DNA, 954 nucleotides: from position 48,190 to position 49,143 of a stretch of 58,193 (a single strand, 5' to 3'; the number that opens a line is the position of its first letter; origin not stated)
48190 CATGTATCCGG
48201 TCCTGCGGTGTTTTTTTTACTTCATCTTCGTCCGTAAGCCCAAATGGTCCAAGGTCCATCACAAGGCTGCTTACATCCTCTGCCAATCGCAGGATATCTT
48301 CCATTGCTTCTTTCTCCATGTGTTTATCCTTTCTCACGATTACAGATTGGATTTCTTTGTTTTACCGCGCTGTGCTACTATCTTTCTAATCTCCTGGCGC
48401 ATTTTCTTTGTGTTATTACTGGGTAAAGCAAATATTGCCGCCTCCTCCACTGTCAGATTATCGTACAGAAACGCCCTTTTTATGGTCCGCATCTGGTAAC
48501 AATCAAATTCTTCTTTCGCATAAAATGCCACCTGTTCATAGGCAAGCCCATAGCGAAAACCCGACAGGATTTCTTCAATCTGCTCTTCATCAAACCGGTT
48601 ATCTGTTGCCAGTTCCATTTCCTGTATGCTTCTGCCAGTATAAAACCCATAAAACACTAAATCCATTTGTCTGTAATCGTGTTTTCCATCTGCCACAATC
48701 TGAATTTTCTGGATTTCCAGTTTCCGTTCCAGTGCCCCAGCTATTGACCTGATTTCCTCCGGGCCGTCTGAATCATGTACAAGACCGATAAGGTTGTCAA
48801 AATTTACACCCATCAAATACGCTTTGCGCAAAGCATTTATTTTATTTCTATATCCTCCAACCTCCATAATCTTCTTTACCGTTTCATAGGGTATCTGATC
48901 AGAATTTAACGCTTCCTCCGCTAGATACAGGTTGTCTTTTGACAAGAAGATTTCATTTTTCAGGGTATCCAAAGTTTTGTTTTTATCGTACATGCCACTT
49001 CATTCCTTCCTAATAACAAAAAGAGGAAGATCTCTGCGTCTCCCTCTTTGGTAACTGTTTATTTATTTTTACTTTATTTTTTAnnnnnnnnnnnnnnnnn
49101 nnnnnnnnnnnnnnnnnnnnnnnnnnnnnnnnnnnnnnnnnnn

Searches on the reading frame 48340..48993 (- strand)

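Call 3: search_protein_families(library=pfam, proteins=[window:48340-48993:-], max_evalue=0.01)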
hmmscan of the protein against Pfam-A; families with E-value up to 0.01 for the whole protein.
window:48340-48993:- (217 aa): 1 family
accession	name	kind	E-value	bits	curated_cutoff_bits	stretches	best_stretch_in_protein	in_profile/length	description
PF14771.11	DUF4476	-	0.0031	18.2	22.5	0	6-59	9-62/91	Domain of unknown function (DUF4476)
